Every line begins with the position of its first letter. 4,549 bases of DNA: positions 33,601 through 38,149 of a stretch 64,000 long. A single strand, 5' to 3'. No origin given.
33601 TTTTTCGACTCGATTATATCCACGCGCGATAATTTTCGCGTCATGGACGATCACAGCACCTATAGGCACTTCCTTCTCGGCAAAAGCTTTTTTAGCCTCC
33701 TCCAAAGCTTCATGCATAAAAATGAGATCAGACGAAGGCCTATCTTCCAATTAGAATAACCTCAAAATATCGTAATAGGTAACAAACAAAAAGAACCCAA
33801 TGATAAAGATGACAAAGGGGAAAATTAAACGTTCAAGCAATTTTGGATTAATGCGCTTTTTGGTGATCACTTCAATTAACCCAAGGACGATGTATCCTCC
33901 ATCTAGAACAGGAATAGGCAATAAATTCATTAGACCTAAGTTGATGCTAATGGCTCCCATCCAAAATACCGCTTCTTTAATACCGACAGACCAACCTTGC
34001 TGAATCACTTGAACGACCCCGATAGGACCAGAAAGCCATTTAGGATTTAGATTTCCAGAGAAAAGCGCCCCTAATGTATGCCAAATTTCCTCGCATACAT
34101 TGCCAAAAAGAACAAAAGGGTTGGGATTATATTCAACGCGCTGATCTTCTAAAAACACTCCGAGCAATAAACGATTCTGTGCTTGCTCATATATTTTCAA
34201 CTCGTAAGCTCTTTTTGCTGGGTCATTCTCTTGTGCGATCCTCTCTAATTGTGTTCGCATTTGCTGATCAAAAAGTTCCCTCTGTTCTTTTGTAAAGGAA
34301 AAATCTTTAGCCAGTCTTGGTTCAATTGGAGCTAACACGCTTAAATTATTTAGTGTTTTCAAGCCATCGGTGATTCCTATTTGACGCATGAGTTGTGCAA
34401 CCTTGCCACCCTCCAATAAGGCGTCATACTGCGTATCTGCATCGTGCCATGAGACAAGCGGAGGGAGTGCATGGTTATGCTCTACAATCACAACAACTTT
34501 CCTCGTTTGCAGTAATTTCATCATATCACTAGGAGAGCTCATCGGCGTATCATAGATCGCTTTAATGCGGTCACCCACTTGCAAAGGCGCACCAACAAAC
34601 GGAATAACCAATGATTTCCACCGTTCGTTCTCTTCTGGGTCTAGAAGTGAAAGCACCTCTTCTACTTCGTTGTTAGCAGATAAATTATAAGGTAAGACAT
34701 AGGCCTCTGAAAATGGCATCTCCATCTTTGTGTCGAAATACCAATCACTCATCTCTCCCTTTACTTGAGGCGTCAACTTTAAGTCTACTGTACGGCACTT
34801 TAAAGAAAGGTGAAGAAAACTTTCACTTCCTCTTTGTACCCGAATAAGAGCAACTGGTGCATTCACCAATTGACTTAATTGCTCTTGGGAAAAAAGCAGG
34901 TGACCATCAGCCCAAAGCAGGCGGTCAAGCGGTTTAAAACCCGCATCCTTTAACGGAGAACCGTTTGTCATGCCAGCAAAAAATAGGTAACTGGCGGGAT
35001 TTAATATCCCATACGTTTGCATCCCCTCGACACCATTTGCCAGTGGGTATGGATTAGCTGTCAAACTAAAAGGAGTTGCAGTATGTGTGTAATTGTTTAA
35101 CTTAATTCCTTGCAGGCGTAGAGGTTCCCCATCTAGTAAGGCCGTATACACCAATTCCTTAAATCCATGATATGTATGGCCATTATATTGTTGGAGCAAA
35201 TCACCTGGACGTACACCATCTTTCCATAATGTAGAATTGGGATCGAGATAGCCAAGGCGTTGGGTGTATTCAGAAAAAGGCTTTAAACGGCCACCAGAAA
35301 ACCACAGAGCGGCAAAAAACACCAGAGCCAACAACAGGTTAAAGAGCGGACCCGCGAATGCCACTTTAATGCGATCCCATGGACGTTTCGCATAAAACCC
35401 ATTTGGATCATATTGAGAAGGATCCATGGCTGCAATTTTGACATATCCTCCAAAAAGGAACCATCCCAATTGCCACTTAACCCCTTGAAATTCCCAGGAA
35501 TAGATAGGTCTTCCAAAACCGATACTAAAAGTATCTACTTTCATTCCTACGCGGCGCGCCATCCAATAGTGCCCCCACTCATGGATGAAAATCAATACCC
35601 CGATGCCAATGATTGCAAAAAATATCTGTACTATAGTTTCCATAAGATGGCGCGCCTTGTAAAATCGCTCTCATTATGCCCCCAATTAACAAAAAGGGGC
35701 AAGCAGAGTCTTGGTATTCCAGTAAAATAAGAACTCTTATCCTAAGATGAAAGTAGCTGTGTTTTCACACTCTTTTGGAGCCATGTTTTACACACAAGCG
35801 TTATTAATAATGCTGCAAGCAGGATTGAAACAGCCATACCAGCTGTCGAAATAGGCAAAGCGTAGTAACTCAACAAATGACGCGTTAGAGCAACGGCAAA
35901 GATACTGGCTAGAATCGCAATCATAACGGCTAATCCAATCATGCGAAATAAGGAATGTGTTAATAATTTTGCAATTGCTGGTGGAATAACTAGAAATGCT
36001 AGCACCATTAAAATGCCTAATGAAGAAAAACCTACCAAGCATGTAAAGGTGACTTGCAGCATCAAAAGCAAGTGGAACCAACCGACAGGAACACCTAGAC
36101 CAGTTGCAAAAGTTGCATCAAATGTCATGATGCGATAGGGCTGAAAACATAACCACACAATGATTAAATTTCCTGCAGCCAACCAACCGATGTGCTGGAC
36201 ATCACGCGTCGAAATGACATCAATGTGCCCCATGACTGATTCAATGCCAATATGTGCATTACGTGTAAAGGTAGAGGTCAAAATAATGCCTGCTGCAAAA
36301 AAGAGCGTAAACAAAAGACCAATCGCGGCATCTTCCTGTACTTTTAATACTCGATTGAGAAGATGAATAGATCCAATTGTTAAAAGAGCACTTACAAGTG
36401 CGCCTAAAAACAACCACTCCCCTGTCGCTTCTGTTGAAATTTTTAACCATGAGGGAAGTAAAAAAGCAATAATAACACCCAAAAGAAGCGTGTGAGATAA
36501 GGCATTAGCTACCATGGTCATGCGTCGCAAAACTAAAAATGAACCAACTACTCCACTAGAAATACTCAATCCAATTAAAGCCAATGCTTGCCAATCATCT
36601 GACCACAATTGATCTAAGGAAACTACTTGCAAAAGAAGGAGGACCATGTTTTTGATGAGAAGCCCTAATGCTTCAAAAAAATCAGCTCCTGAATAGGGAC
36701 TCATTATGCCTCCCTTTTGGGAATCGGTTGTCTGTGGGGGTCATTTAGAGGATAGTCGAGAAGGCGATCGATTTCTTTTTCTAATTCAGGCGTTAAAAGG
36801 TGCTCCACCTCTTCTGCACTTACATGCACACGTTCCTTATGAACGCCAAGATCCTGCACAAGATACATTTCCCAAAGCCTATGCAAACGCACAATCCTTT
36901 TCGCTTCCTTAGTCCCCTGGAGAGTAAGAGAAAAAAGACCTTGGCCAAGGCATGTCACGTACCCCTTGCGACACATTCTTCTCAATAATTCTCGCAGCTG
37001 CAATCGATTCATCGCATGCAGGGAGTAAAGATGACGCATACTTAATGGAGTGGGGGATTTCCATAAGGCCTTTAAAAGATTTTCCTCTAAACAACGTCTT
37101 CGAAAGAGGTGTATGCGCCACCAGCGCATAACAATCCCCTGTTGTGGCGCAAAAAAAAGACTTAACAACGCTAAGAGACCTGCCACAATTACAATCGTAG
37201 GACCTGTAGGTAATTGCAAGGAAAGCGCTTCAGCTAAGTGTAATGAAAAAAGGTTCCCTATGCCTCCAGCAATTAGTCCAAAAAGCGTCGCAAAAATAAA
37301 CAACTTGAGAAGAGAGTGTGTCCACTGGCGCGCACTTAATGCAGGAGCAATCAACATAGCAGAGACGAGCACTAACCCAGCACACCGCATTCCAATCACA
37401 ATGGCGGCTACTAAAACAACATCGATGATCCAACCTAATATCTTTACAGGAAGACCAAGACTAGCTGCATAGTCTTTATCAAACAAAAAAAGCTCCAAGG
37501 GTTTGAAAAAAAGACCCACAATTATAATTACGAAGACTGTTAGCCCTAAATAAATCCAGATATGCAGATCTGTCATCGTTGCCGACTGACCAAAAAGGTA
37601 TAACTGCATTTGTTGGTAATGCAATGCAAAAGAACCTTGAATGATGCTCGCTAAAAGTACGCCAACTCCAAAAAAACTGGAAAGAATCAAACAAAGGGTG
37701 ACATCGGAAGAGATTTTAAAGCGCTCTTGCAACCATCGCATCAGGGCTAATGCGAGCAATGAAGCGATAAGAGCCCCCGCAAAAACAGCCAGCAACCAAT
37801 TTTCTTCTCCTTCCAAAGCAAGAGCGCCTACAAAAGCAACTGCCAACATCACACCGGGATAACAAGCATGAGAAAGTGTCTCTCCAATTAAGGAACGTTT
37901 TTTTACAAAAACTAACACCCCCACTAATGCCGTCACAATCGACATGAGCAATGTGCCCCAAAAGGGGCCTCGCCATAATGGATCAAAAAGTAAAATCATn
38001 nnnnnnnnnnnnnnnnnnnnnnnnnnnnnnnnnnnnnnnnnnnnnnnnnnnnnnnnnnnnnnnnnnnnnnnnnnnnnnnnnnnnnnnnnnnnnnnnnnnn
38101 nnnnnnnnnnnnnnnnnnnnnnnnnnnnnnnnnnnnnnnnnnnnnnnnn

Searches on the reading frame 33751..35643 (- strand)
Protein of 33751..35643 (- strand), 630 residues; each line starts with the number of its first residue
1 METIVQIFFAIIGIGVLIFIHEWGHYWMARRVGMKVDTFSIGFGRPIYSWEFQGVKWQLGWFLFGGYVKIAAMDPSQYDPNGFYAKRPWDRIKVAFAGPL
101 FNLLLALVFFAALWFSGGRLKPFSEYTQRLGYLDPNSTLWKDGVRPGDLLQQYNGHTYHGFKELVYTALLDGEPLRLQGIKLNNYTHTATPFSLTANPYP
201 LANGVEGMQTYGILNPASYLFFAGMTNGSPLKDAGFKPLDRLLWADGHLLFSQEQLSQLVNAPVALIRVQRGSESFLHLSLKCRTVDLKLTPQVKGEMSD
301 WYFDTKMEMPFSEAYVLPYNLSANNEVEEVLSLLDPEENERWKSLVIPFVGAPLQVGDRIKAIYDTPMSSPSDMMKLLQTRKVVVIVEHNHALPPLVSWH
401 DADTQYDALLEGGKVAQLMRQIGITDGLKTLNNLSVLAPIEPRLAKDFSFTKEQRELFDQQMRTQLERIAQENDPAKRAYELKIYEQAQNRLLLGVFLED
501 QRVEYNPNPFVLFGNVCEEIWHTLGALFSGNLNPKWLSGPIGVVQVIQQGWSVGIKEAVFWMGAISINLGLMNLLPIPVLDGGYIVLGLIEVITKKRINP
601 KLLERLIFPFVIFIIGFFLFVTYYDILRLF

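Call 21: search_protein_families(library=ncbifam, proteins=[window:33751-35643:-], max_evalue=0.00001)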
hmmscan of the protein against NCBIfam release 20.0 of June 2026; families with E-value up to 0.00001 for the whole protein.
window:33751-35643:- (630 aa): 2 families
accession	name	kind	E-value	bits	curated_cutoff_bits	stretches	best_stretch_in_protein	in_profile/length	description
TIGR00054.1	TIGR00054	equivalog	1.6e-60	205.1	147.55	2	4-276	3-263/421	RIP metalloprotease RseP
NF008046.0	PRK10779.1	equivalog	1.5e-29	103.4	477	2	8-113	9-119/450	sigma E protease regulator RseP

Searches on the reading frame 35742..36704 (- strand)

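Call 21: search_protein_families(library=ncbifam, proteins=[window:35742-36704:-], max_evalue=0.00001)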
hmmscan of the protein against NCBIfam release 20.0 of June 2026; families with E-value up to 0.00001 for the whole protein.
window:35742-36704:- (320 aa): 4 families
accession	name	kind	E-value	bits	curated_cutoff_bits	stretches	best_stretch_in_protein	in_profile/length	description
NF040871.1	AztB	equivalog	2.8e-30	105.9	280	1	44-276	20-241/254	zinc ABC transporter permease AztB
NF040927.1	ABC_perm_SloB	subfamily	1e-25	91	460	1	45-274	21-238/271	metal ABC transporter permease subunit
TIGR03770.1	anch_rpt_perm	equivalog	4.5e-23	82.3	296.8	1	46-302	27-266/270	anchored repeat-type ABC transporter permease subunit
NF007089.0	PRK09543.1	equivalog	1.9e-11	44.1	284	1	41-302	10-252/261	zinc ABC transporter permease subunit ZnuB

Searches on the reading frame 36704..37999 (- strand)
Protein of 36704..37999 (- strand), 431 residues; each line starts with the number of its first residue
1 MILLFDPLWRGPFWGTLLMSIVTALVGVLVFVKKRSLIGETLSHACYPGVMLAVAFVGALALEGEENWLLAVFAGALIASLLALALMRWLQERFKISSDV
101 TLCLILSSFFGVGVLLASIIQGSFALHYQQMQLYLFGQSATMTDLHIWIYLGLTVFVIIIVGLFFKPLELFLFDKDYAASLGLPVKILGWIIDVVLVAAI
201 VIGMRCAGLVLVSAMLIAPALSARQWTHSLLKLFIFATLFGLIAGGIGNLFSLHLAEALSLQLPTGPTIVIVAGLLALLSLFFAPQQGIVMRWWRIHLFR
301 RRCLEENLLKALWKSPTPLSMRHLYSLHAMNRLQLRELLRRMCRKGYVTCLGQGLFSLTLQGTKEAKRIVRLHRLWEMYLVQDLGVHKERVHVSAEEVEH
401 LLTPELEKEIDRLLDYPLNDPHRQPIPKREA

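Call 21: search_protein_families(library=ncbifam, proteins=[window:36704-37999:-], max_evalue=0.00001)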
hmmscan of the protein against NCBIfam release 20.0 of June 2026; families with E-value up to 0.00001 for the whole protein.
window:36704-37999:- (431 aa): 6 families
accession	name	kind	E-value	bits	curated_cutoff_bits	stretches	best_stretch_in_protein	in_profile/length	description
NF040927.1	ABC_perm_SloB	subfamily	1.8e-32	113.2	460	1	16-289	19-269/271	metal ABC transporter permease subunit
NF040871.1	AztB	equivalog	4.9e-30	105.1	280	1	13-273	16-254/254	zinc ABC transporter permease AztB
TIGR03770.1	anch_rpt_perm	equivalog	9.9e-25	87.8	296.8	1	17-284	25-270/270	anchored repeat-type ABC transporter permease subunit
NF047407.1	TransRegMntRTherm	equivalog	1.1e-15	57.9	350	1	335-430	49-144/227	manganese-dependent transcriptional regulator MntR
NF053665.1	TransRegDtxRActin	equivalog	1.1e-13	51.1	290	1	340-428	46-134/233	iron-dependent transcriptional repressor DtxR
NF007089.0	PRK09543.1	equivalog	1.3e-13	51.1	284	1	15-282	11-256/261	zinc ABC transporter permease subunit ZnuB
